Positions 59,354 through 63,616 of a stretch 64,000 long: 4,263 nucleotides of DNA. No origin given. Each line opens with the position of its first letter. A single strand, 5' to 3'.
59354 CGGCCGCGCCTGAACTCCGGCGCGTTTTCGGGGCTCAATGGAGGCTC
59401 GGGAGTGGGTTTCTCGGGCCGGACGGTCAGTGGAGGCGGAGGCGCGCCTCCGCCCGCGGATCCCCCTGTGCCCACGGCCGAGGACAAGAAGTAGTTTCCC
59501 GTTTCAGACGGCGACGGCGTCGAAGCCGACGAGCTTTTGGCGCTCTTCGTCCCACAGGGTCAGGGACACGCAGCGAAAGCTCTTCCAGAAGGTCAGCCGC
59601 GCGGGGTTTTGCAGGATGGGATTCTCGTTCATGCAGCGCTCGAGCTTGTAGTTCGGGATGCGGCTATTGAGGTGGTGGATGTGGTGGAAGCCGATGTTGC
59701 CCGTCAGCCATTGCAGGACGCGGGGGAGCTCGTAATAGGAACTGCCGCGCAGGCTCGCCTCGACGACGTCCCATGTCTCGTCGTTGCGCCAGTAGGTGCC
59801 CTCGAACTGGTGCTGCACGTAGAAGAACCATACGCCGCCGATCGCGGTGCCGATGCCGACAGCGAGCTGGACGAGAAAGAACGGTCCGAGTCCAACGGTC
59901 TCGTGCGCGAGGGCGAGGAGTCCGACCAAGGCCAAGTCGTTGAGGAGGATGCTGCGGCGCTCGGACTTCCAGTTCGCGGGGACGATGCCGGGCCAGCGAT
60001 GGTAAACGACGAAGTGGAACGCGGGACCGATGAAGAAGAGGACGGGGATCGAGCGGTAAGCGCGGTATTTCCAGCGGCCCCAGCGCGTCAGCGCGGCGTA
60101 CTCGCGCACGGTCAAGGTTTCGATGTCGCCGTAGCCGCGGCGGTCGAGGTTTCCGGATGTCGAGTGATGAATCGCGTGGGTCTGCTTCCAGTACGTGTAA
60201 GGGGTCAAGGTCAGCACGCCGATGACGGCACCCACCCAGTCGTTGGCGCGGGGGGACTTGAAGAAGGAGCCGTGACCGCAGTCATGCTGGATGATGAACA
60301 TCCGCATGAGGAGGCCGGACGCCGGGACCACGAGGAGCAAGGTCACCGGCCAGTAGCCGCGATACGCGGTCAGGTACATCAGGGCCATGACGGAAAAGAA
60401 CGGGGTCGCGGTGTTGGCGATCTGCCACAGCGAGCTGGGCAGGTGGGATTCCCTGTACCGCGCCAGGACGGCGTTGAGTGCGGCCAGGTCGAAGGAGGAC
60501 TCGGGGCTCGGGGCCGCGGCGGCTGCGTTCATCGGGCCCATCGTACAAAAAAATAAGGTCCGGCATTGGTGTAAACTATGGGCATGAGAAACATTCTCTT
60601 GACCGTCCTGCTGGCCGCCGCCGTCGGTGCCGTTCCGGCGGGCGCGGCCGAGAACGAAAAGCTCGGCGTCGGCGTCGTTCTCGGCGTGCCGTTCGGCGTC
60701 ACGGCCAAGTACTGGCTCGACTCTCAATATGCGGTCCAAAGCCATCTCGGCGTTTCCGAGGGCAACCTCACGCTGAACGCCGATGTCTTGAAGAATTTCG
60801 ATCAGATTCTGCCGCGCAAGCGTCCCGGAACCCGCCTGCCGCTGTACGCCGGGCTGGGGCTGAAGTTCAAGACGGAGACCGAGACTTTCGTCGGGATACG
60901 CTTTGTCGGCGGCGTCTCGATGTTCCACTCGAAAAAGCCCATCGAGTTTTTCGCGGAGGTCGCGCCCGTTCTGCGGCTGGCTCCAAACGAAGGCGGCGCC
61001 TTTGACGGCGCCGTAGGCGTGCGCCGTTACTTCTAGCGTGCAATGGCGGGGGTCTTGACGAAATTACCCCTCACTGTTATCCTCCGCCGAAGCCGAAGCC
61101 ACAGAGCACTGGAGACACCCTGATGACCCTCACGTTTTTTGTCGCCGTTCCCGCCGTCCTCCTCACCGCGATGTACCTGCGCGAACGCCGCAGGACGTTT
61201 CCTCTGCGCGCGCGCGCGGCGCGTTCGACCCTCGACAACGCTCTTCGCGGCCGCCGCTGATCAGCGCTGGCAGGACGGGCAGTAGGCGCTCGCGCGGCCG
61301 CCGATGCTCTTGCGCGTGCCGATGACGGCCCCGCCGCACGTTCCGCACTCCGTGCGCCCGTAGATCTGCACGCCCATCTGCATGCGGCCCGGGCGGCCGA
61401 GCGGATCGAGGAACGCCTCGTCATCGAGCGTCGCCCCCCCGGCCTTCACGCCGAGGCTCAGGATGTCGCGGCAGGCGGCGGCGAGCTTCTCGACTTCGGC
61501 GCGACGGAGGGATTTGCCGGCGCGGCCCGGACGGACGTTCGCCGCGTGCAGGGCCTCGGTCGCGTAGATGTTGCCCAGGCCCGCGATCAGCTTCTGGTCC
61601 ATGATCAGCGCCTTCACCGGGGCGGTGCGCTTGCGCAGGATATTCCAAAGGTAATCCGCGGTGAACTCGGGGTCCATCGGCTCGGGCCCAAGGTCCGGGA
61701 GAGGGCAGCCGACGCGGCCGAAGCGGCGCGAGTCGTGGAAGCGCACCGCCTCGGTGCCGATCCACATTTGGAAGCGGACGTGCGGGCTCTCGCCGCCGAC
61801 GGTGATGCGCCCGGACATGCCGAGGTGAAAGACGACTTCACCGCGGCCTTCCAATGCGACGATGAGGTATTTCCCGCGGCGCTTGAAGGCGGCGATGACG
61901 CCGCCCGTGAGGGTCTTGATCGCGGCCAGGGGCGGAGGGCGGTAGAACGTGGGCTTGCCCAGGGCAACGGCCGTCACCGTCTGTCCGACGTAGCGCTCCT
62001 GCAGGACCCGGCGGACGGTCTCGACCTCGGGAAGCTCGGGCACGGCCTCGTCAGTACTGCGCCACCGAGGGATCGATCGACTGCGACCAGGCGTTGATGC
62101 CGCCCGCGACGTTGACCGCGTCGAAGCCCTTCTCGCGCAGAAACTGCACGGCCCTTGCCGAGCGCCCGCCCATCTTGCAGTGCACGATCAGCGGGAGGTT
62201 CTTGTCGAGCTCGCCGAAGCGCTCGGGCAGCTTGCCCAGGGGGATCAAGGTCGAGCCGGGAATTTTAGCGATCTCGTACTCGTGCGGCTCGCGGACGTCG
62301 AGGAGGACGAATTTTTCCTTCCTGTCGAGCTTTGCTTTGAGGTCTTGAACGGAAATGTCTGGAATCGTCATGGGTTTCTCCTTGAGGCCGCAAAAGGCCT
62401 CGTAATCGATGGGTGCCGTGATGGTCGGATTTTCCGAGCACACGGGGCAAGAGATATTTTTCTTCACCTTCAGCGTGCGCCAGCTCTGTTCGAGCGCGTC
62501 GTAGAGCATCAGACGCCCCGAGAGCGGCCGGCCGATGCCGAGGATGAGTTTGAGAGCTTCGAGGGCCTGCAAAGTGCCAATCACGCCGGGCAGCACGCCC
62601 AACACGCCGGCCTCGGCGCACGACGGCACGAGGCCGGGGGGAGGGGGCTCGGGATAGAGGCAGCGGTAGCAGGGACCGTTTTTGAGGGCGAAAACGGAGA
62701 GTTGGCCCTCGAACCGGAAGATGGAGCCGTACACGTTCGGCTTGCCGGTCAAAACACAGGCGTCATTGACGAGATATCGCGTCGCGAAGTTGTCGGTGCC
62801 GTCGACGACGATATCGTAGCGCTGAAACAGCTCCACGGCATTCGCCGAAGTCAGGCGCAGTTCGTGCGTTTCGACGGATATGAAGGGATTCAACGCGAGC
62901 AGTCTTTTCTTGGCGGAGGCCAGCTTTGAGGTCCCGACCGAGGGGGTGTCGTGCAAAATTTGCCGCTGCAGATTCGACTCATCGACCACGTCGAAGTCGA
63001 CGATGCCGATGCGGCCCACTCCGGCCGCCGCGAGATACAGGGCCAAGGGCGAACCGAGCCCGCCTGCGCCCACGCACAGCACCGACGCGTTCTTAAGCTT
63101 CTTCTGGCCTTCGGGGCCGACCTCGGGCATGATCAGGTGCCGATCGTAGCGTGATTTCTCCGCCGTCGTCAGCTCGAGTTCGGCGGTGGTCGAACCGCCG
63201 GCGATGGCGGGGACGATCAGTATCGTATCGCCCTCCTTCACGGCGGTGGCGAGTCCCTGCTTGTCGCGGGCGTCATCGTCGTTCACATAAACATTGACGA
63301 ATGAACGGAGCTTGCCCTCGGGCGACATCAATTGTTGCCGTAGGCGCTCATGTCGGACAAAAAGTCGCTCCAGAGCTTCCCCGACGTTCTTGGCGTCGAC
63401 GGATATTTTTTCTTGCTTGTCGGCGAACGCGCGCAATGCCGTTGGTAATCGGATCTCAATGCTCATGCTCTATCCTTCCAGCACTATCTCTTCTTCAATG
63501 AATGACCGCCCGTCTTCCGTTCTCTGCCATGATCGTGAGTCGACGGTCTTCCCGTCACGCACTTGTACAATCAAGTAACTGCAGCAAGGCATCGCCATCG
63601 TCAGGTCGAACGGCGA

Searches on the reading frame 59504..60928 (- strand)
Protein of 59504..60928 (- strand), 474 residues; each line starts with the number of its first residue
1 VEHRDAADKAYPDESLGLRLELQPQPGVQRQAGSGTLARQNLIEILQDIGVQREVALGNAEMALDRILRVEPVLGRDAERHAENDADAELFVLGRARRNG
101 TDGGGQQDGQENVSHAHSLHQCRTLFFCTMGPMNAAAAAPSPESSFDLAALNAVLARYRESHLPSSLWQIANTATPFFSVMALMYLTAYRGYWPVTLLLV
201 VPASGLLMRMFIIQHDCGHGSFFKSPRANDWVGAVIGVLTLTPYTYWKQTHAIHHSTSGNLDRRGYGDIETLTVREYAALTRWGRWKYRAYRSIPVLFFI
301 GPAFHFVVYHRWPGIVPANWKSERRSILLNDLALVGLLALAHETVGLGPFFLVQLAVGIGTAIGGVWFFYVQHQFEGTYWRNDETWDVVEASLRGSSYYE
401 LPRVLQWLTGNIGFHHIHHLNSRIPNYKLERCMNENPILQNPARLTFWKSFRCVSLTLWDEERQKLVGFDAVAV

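Call 67: search_protein_families(library=pfam, proteins=[window:59504-60928:-], max_evalue=0.00001)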
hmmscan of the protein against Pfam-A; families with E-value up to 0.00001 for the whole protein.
window:59504-60928:- (474 aa): 1 family
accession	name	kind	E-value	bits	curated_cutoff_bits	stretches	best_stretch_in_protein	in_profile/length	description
PF00487.30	FA_desaturase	-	3e-28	99.7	29.7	1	193-433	3-235/253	Fatty acid desaturase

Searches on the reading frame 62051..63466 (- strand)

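Call 67: search_protein_families(library=pfam, proteins=[window:62051-63466:-], max_evalue=0.00001)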
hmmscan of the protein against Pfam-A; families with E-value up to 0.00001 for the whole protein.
window:62051-63466:- (471 aa): 3 families
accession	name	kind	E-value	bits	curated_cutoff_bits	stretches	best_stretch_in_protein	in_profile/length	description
PF00899.27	ThiF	-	1.3e-84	283.5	28.1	1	107-342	1-238/238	ThiF family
PF00581.25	Rhodanese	-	4.8e-19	69.1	22.2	1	373-462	2-101/102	Rhodanese-like domain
PF02597.26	ThiS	-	5.5e-13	49.7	22.5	1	5-91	1-76/76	ThiS family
